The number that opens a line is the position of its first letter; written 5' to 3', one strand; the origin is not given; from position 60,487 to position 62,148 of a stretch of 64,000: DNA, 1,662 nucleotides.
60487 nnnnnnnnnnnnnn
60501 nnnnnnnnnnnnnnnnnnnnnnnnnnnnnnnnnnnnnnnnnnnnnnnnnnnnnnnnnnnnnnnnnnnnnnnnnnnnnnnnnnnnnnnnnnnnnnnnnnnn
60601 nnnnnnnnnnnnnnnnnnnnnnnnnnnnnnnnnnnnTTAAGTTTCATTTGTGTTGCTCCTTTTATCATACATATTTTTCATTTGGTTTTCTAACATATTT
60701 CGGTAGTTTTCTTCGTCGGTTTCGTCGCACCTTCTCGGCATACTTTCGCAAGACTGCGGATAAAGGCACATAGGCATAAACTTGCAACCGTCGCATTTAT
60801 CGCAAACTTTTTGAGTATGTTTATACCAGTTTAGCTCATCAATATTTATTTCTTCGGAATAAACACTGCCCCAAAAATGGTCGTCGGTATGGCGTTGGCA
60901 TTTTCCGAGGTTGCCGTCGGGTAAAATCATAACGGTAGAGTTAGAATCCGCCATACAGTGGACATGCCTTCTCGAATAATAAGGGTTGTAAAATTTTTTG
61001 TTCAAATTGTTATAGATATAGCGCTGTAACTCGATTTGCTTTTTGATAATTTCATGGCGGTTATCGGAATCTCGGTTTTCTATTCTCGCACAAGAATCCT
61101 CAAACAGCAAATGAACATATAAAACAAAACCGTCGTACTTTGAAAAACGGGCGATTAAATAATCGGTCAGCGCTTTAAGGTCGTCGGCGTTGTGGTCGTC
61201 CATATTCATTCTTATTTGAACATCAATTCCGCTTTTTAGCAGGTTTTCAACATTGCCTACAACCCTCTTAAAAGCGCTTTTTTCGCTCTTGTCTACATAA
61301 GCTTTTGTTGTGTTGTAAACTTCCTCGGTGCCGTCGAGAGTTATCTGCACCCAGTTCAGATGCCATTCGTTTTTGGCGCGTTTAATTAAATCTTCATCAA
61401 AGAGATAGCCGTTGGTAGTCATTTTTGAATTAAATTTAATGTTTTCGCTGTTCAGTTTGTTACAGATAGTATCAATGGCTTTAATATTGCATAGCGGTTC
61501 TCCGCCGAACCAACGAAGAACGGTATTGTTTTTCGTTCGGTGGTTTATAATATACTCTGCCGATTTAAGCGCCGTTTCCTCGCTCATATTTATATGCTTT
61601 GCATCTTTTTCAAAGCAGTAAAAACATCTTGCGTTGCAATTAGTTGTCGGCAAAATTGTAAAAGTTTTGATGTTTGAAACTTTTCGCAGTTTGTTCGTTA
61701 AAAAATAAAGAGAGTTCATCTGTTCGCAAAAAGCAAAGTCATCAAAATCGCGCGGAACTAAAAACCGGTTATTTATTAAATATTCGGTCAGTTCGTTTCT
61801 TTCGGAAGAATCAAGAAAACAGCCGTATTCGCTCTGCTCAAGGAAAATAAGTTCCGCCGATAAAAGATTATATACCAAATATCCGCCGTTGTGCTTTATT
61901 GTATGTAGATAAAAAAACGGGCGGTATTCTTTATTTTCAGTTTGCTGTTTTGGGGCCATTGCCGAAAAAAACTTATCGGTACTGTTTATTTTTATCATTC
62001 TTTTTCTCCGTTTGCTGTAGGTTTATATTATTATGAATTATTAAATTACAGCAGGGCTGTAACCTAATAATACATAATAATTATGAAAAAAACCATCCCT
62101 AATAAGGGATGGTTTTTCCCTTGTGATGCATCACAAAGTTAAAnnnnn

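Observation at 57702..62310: Candidate new peptide-modification (RiPP or peptide-derived cofactor) operon: precursor, rSAM/SPASM, PqqD, HprK-like kinase fusion, ATP-grasp, cytoplasmic S24/S26 peptidase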

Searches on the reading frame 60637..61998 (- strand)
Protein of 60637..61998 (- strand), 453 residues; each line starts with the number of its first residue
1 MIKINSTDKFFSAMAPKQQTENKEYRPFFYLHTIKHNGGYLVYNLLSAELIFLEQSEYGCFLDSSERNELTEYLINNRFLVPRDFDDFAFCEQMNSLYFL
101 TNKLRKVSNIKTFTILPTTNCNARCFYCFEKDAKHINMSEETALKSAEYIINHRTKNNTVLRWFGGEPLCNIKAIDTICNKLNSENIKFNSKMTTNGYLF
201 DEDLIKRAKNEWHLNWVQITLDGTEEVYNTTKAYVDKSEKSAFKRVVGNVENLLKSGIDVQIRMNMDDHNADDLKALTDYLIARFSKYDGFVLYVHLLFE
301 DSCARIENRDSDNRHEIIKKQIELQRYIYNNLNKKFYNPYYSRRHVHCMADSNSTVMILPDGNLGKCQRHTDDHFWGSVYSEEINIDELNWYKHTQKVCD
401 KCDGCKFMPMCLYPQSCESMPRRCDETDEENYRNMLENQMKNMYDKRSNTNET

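Call 3: search_protein_families(library=ncbifam, proteins=[window:60637-61998:-], max_evalue=0.01)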
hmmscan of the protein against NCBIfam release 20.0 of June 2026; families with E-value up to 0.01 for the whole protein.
window:60637-61998:- (453 aa): 41 families (the best 25 are shown)
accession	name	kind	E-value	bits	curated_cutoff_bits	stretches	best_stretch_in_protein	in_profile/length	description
TIGR04463.1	rSAM_vs_C_rich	equivalog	6.7e-44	150.3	525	1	35-412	7-391/438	TIGR04463 family radical SAM/SPASM RiPP maturase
TIGR04334.1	rSAM_Clo7bot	equivalog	2.5e-35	122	600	1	66-448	51-437/440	radical SAM/SPASM domain Clo7bot peptide maturase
NF038107.1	rSAM_NF038107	equivalog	1.2e-31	109.9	600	1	41-412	18-397/444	Cys-every-fifth radical SAM/SPASM peptide maturase CefB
NF052473.1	rSAM_FlmE_OhkG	exception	3.1e-27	95.4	500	1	36-444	24-455/481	FlmE/OhkG family radical SAM/SPASM peptide maturase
NF047865.1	rSAM_PapB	equivalog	2.3e-25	89.5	340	1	110-412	2-313/330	PapB family radical SAM/SPASM ranthipeptide maturase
TIGR04280.1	geopep_mat_rSAM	hypoth_equivalog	9.2e-23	80.9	400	1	38-412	17-389/428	geopeptide radical SAM maturase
NF041298.1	rSAM_mat_DynA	equivalog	1.2e-17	63.9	450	1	115-284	5-177/356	dynobactin maturation radical SAM/SPASM protein DynA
TIGR04064.1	rSAM_nif11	equivalog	2.4e-17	62.8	518.7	1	105-256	72-227/459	nif11-like peptide radical SAM maturase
TIGR04115.1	rSAM_Cxxx_rpt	equivalog_domain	3.7e-16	59.5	350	1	111-372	2-274/359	radical SAM peptide maturase, CXXX-repeat target family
TIGR04148.1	GG_samocin_CFB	equivalog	2.4e-15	56.7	300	1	106-288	12-208/411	radical SAM peptide maturase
TIGR03977.1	rSAM_pair_HxsC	equivalog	3.9e-15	55.5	267.9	1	113-287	27-196/292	His-Xaa-Ser system radical SAM maturase HxsC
TIGR03906.1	quino_hemo_SAM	equivalog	6.3e-15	54.8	453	1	109-255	92-243/467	quinohemoprotein amine dehydrogenase maturation protein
TIGR04546.1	rSAM_ahbC_deAc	equivalog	7.8e-15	54.6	650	1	118-311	46-227/390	12,18-didecarboxysiroheme deacetylase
NF041718.1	rSAM_phane_AMC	equivalog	1.5e-14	53.8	425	1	111-281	6-175/362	cyclophane-forming radical SAM peptide maturase AmcB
TIGR03978.1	rSAM_paired_1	equivalog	1.6e-14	53.5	370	1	40-256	14-230/466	His-Xaa-Ser system radical SAM maturase HxsB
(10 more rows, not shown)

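Call 4: search_protein_families(library=pfam, proteins=[window:60637-61998:-], max_evalue=0.01)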
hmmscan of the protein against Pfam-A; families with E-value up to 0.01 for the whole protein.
window:60637-61998:- (453 aa): 2 families
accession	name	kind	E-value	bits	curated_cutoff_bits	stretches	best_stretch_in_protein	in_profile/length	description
PF04055.27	Radical_SAM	-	6.5e-16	59.4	29.5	1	116-280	2-165/166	Radical SAM superfamily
PF13353.11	Fer4_12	-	2.9e-11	44.3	22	1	118-225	12-117/137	4Fe-4S single cluster domain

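Call 7: find_homologous_proteins(query=window:60637-61998:-, max_evalue=1e-20)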
Query window:60637-61998:- (453 aa): 3443 proteins with E <= 1e-20 among 6186 candidates; the best 120 are listed.
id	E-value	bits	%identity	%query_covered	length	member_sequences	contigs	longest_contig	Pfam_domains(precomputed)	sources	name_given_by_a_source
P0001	0.0e+0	1057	100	100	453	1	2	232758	PF04055.28,PF13353.12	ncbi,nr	ncbi:MAG: radical SAM protein [Clostridia bacterium]|nr:radical SAM protein [Clostridia bacterium]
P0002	2.1e-167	576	57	98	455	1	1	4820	PF04055.28,PF13353.12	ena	-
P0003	6.7e-145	502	49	100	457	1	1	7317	PF04055.28,PF13353.12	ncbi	-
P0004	1.2e-129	451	48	98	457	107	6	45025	PF04055.28,PF13353.12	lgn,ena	-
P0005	5.3e-126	439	48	97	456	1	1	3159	PF04055.28,PF13353.12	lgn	-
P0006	1.5e-125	438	47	93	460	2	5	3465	PF04055.28,PF13353.12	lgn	-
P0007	3.6e-124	433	45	96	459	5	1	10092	PF04055.28,PF13353.12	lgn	-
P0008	1.9e-121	424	46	98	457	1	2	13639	PF04055.28,PF13353.12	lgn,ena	-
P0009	4.0e-121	423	46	94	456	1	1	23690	PF04055.28,PF13353.12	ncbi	-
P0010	5.3e-121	423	45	98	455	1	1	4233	PF04055.28,PF13353.12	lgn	-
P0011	1.4e-120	421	47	96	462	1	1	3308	PF04055.28,PF13353.12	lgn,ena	-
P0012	1.1e-118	415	45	94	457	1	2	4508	PF04055.28,PF13353.12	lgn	-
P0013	2.6e-118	414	47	94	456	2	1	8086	PF04055.28,PF13353.12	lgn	-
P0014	1.2e-117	412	42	98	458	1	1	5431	PF04055.28,PF13353.12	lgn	-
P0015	1.6e-117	411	46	96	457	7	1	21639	PF04055.28,PF13353.12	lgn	-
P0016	4.6e-117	410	44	98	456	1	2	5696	PF04055.28,PF13353.12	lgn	-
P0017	5.9e-117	410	48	90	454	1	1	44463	PF04055.28,PF13353.12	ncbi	-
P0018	6.7e-117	409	46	95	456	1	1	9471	PF04055.28,PF13353.12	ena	-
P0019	1.3e-116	408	44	96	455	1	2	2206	PF04055.28,PF13353.12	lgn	-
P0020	2.0e-116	408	45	98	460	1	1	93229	PF04055.28,PF13353.12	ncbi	-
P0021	2.4e-116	408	45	99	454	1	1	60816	PF04055.28,PF13353.12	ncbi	-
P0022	8.2e-116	406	45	94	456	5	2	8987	PF04055.28,PF13353.12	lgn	-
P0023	1.2e-115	405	45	94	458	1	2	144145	PF04055.28,PF13353.12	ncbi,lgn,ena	-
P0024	3.7e-115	404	46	96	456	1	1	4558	PF04055.28,PF13353.12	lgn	-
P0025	3.8e-115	404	44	100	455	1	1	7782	PF04055.28,PF13353.12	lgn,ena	-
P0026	7.3e-115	403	45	95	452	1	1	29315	PF04055.28,PF13353.12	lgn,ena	-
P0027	1.1e-114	402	45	95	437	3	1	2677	PF04055.28,PF13353.12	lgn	-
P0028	4.2e-114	400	44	94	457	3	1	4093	PF04055.28,PF13353.12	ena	-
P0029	6.5e-114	399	45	96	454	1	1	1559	PF04055.28,PF13353.12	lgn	-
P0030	6.9e-114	399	44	100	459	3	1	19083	PF04055.28,PF13353.12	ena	-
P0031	1.0e-113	399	45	98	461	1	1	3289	PF04055.28,PF13353.12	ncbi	-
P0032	1.1e-113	399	44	94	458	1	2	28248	PF04055.28,PF13353.12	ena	-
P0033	1.3e-113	399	45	95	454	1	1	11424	PF04055.28,PF13353.12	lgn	-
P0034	1.4e-113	398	43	97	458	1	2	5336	PF04055.28,PF13353.12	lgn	-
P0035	4.6e-113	397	46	91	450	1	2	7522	PF04055.28,PF13353.12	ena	-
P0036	6.8e-113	396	43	94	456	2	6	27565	PF04055.28,PF13353.12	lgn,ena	-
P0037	9.5e-113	396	43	98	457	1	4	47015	PF04055.28,PF13353.12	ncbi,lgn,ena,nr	ncbi:MAG: radical SAM protein [Clostridia bacterium]|nr:radical SAM protein [Clostridia bacterium]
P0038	3.0e-112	394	44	96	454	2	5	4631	PF04055.28,PF13353.12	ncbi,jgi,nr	ncbi:MAG: radical SAM protein [Ruminococcaceae bacterium]|nr:radical SAM protein [Oscillospiraceae b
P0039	3.3e-112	394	43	98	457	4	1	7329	PF04055.28,PF13353.12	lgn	-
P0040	3.7e-112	394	43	96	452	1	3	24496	PF04055.28,PF13353.12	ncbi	-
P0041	3.8e-112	394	43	97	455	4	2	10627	PF04055.28,PF13353.12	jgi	-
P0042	4.8e-112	393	44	93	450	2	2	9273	PF04055.28,PF13353.12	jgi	-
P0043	5.2e-112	393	44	98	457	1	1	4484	PF04055.28,PF13353.12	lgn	-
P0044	6.5e-112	393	44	98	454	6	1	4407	PF04055.28,PF13353.12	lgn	-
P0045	7.0e-112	393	43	99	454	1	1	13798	PF04055.28,PF13353.12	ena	-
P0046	7.0e-112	393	45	94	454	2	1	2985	PF04055.28,PF13353.12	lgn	-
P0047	1.9e-111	391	43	98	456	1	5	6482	PF04055.28,PF13353.12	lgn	-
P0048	8.6e-111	389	44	96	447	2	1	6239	PF04055.28,PF13353.12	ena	-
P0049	1.9e-110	388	41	98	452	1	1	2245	PF04055.28,PF13353.12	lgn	-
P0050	3.0e-110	387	43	95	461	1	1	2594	PF04055.28,PF13353.12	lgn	-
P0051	6.6e-110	386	44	98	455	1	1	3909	PF04055.28,PF13353.12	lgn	-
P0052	9.7e-110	386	44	98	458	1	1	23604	PF04055.28,PF13353.12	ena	-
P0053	1.1e-109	386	46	94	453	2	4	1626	PF04055.28,PF13353.12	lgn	-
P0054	1.3e-109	385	42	97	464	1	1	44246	PF04055.28,PF13353.12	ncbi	-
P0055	3.2e-109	384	42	93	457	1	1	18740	PF04055.28,PF13353.12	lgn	-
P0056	3.6e-109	384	42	98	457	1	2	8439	PF04055.28,PF13353.12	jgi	-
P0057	3.7e-109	384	40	100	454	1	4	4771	PF04055.28,PF13353.12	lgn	-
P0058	3.8e-109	384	43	97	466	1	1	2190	PF04055.28,PF13353.12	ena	-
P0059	3.9e-109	384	41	94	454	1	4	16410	PF04055.28,PF13353.12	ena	-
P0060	5.6e-109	383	42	97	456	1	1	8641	PF04055.28,PF13353.12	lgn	-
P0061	6.5e-109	383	42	100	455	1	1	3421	PF04055.28,PF13353.12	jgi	-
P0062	8.7e-109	383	41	93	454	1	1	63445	PF04055.28,PF13353.12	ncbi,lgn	-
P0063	1.0e-108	382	40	97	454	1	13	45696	PF04055.28,PF13353.12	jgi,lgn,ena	-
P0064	1.2e-108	382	42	99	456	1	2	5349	PF04055.28,PF13353.12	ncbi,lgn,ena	-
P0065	1.6e-108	382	44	95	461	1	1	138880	PF04055.28,PF13353.12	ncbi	-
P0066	2.3e-108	381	43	97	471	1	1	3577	PF04055.28,PF13353.12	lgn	-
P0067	3.3e-108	381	42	98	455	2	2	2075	PF04055.28,PF13353.12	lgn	-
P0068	3.6e-108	381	43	95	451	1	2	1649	PF04055.28,PF13353.12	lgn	-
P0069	6.4e-108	380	42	96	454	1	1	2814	PF04055.28,PF13353.12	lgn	-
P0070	8.0e-108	379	41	98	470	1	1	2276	PF04055.28,PF13353.12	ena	-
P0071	1.0e-107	379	42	97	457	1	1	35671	PF04055.28,PF13353.12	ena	-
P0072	1.2e-107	379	44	94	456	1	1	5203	PF04055.28,PF13353.12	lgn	-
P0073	1.2e-107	379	40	99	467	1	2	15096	PF04055.28,PF13353.12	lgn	-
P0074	1.3e-107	379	42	98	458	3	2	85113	PF04055.28,PF13353.12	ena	-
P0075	1.4e-107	379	41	98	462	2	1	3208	PF04055.28,PF13353.12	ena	-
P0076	1.4e-107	379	41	100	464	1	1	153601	PF04055.28,PF13353.12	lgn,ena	-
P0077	1.7e-107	378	43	94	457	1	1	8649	PF04055.28,PF13353.12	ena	-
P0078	2.6e-107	378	43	94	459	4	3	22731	PF04055.28,PF13353.12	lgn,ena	-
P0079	4.1e-107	377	43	94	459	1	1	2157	PF04055.28,PF13353.12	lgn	-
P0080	5.7e-107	377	42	97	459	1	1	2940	PF04055.28,PF13353.12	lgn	-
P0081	1.0e-106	376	43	95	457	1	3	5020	PF04055.28,PF13353.12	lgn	-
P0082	1.1e-106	376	41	98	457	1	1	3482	PF04055.28,PF13353.12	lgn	-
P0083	1.2e-106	375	42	98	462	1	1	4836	PF04055.28,PF13353.12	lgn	-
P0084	2.7e-106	374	41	99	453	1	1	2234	PF04055.28,PF13353.12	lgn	-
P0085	4.7e-106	374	43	94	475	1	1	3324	PF04055.28,PF13353.12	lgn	-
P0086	8.8e-106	373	42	98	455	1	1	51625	PF04055.28,PF13353.12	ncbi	-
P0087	1.4e-105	372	42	94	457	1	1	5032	PF04055.28,PF13353.12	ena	-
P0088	2.4e-105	371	42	98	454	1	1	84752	PF04055.28,PF13353.12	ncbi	-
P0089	3.0e-105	371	40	98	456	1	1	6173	PF04055.28,PF13353.12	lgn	-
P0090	3.8e-105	371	41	100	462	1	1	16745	PF04055.28,PF13353.12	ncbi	-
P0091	4.7e-105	370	40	98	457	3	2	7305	PF04055.28,PF13353.12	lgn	-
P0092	5.5e-105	370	41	96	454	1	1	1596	PF04055.28,PF13353.12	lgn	-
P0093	7.8e-105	370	41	97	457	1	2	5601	PF04055.28,PF13353.12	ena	-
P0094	9.4e-105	369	44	97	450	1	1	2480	PF04055.28,PF13353.12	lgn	-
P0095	1.1e-104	369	41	100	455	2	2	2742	PF04055.28,PF13353.12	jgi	-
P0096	1.3e-104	369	43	98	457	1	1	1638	PF04055.28,PF13353.12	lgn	-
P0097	1.6e-104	369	40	98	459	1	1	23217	PF04055.28,PF13353.12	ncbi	-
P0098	2.1e-104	368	41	96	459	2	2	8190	PF04055.28,PF13353.12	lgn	-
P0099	2.5e-104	368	41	94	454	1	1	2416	PF04055.28,PF13353.12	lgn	-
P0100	3.1e-104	368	41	96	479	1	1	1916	PF04055.28,PF13353.12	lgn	-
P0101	3.8e-104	367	42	98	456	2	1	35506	PF04055.28,PF13353.12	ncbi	-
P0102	4.5e-104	367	41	98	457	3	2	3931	PF04055.28,PF13353.12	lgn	-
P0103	6.7e-104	366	41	98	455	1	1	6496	PF04055.28,PF13353.12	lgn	-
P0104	1.3e-103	366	41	98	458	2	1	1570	PF04055.28,PF13353.12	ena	-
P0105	1.4e-103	365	42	94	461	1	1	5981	PF04055.28,PF13353.12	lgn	-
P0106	1.7e-103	365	41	98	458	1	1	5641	PF04055.28,PF13353.12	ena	-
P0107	2.1e-103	365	42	93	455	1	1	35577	PF04055.28,PF13353.12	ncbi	-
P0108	2.3e-103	365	39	100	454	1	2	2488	PF04055.28,PF13353.12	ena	-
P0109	4.9e-103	364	40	98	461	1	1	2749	PF04055.28,PF13353.12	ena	-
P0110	5.5e-103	363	42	94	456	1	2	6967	PF04055.28,PF13353.12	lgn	-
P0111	5.9e-103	363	41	96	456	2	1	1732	PF04055.28,PF13353.12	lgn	-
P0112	6.0e-103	363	42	95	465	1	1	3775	PF04055.28,PF13353.12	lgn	-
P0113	6.2e-103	363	39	97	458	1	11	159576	PF04055.28,PF13353.12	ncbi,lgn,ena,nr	ncbi:MAG: radical SAM protein [Clostridia bacterium]|nr:radical SAM protein [Clostridia bacterium]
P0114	1.1e-102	363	43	95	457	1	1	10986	PF04055.28,PF13353.12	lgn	-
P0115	1.3e-102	362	41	98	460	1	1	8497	PF04055.28,PF13353.12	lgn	-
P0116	1.4e-102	362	42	94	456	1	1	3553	PF04055.28,PF13353.12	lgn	-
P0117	1.4e-102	362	41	98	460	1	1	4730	PF04055.28,PF13353.12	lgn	-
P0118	1.8e-102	362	42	98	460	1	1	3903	PF04055.28,PF13353.12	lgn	-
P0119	2.0e-102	362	40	99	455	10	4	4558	PF04055.28,PF13353.12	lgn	-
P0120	2.2e-102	361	41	98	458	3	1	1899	PF04055.28,PF13353.12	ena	-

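Call 10: find_related_loci(query=A1, collection=genome_contigs, flank=10000)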
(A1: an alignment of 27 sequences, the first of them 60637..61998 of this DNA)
Query A1 (453 aa) in genome_contigs; peptide patterns used: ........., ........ (x = any residue, [..] = any of these).
600 stretches matched a pattern (row limit reached: there are more); 524 encode a relative of the query (tblastn E <= 1e-3); the best 80 are kept; 80 distinct loci.
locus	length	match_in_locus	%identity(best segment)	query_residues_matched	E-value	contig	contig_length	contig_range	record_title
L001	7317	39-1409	49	1-453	5e-148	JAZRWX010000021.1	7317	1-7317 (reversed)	MAG: Acutalibacteraceae bacterium isolate T1900044951_TA20190004.MAGScoT_cleanbin_000041 SGB_3668_k141_1121085, whole ge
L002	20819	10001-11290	46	25-452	3e-124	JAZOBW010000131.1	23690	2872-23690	MAG: Acutalibacteraceae bacterium isolate T1900044757_TS20190223.MAGScoT_cleanbin_000062 SGB_2311_k141_1991792, whole ge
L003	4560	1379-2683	44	14-446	7e-119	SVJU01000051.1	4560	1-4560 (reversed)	MAG: Oscillospiraceae bacterium isolate SIG443 NODE_261865_length_4560_cov_2.455222, whole genome shotgun sequence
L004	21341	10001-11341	43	1-445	1e-115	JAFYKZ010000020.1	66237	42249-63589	MAG: Clostridia bacterium isolate RGIG7186 Water_buffalos_Cecum-1__c420198, whole genome shotgun sequence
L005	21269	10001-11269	41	24-445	6e-113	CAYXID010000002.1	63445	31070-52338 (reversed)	MAG TPA_asm: uncultured Ruminococcus sp. isolate SRP315200_co1_791 genome assembly, contig: NODE_358_length_63445_cov_10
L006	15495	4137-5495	41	2-452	6e-109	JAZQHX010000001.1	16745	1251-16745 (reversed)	MAG: Acutalibacteraceae bacterium isolate T1900044625_TS20190091.MAGScoT_cleanbin_000081 SGB_942_k141_14122, whole genom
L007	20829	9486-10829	42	1-446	9e-109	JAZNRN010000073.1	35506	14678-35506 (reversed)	MAG: Acutalibacteraceae bacterium isolate T1900044816_TS20190282.MAGScoT_cleanbin_000016 SGB_2814_k141_793886, whole gen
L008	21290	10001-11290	42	1-430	3e-105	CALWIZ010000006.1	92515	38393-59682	MAG: uncultured Clostridia bacterium isolate BRZ_DH__bin49 genome assembly, contig: BRZ_DH__NODE_291_length_92515_cov_8.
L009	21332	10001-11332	40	1-445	3e-103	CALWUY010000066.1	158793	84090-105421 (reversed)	MAG: uncultured Clostridia bacterium isolate E0_DP__bin66 genome assembly, contig: E0_DP__k127_319891, whole genome shot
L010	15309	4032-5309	41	4-429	4e-103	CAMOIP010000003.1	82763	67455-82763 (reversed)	MAG: uncultured Clostridia bacterium isolate SRR873601_bin.6_metaWRAP_v1.3_MAG genome assembly, contig: NODE_498_length_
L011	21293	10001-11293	40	18-444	4e-100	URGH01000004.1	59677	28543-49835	uncultured Ruminococcaceae bacterium isolate UMGS974 genome assembly, contig: NODE_107_length_59677_cov_5.469759, whole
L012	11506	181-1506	39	1-444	9e-97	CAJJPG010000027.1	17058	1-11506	MAG TPA_asm: uncultured Ruminococcaceae bacterium isolate ERR1600748-bin.49 genome assembly, contig: NODE_3668_length_17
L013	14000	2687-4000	39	11-449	8e-96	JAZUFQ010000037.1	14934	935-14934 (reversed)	MAG: Acutalibacteraceae bacterium isolate T1900045293_TH20190063.MAGScoT_cleanbin_000002 SGB_6051_k141_2464586, whole ge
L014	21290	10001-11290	39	14-444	2e-95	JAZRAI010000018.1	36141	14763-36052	MAG: Acutalibacteraceae bacterium isolate T1900045142_TC20190136.MAGScoT_cleanbin_000017 SGB_4926_k141_309205, whole gen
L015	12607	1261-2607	39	1-451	1e-94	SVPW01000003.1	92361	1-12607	MAG: Oscillospiraceae bacterium isolate SIG601 NODE_5919_length_92361_cov_2.387059, whole genome shotgun sequence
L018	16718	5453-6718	38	1-424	7e-92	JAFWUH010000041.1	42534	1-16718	MAG: Clostridia bacterium isolate RGIG6077 Sheep_Omasum.Co__c1918460, whole genome shotgun sequence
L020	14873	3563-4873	38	1-436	4e-89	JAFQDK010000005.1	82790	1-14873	MAG: Clostridia bacterium isolate RGIG1718 Goat_Cecum-2__c39470, whole genome shotgun sequence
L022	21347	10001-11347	36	1-449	2e-88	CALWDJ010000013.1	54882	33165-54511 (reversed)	MAG: uncultured Clostridia bacterium isolate BRZ_F__bin41 genome assembly, contig: BRZ_F__NODE_808_length_54882_cov_7.19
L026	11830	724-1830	40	39-417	5e-87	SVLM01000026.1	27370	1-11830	MAG: Oscillospiraceae bacterium isolate SIG487 NODE_35084_length_27370_cov_4.323019, whole genome shotgun sequence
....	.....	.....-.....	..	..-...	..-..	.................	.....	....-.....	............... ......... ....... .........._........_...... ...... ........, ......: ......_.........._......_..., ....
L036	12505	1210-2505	38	4-443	3e-85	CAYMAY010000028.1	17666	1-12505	MAG TPA_asm: uncultured Lachnospiraceae bacterium isolate binchicken_co354_314 genome assembly, contig: NODE_3372_length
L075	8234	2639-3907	36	14-446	7e-81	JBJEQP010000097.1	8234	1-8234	MAG: Oscillospiraceae bacterium isolate LOHA42_bin.015 NODE_6376_length_8234_cov_47.403228, whole genome shotgun sequenc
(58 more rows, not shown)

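Call 32: search_protein_families(library=pfam, proteins=[L008:7489-9012:+, L005:7941-9611:+, L022:8166-9782:+, L018:2675-4357:+, L002:6221-8839:+, L010:1279-3618:+], max_evalue=0.1)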
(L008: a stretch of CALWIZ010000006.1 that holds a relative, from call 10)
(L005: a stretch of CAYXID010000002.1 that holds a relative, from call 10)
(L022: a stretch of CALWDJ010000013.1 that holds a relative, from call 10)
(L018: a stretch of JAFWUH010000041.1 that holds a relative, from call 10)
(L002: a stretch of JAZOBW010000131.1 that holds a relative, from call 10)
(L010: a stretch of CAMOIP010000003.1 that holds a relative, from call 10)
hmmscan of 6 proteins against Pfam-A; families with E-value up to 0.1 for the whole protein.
L008:7489-9012:+ (507 aa): 2 families
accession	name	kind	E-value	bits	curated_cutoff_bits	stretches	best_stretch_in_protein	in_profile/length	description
PF00963.24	Cohesin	-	4.2e-06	27.4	24.1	1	39-181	4-139/139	Cohesin domain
PF10633.15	NPCBM_assoc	-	0.036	14.7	24.4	0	134-157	51-73/78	NPCBM-associated, NEW3 domain of alpha-galactosidase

L005:7941-9611:+ (556 aa): 0 families

L022:8166-9782:+ (538 aa): 0 families

L018:2675-4357:+ (560 aa): 2 families
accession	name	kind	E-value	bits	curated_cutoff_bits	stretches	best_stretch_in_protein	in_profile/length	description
PF24441.1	DUF7560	-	0.016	15.3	27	0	224-237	4-17/44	Family of unknown function (DUF7560)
PF07137.17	VDE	-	0.096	12.6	25.7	0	432-467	160-198/242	VDE lipocalin domain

L002:6221-8839:+ (872 aa): 0 families

L010:1279-3618:+ (779 aa): 1 family
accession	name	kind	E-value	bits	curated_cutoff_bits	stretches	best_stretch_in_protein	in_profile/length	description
PF23674.1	RYYR-CCHC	-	0.00019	21.8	27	0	256-278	31-53/79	RYYR-CCHC domain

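Call 37: search_solved_structures(query=window:60637-61998:-, max_evalue=0.00001)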
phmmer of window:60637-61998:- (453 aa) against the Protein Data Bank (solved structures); distinct sequences matched with E-value up to 0.00001: 0.

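Call 39: search_solved_structures(query=A1, max_evalue=0.01)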
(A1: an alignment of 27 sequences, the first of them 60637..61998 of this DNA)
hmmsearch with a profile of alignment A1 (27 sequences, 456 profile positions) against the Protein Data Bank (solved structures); distinct sequences matched with E-value up to 0.01: 4.
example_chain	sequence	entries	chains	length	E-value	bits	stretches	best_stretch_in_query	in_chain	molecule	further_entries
5wgg_A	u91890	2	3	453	1.4e-19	73.4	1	103-237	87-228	Radical SAM domain protein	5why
8vpo_A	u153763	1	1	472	3.3e-06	29.3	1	22-206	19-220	Radical SAM core domain-containing protein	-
9gm3_A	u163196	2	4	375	0.0001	24.4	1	107-252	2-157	ChlB radical SAM domain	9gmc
6efn_A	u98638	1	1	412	0.00026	23.1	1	119-281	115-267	Sporulation killing factor maturation protein SkfB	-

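Call 43: find_encoding_contigs(protein=P0002, flank=6000, max_places=3)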
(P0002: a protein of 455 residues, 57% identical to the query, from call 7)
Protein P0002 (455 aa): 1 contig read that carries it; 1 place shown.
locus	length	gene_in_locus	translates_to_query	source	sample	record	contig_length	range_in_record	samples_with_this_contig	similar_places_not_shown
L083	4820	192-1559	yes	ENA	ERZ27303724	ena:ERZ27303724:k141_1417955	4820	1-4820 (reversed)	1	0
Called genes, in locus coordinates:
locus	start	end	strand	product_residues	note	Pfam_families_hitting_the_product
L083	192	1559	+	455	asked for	PF13353:Fer4_12, PF04055:Radical_SAM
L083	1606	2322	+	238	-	PF27840:ScmC (weak)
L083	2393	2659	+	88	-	PF05402:PqqD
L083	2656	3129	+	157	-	-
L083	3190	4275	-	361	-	-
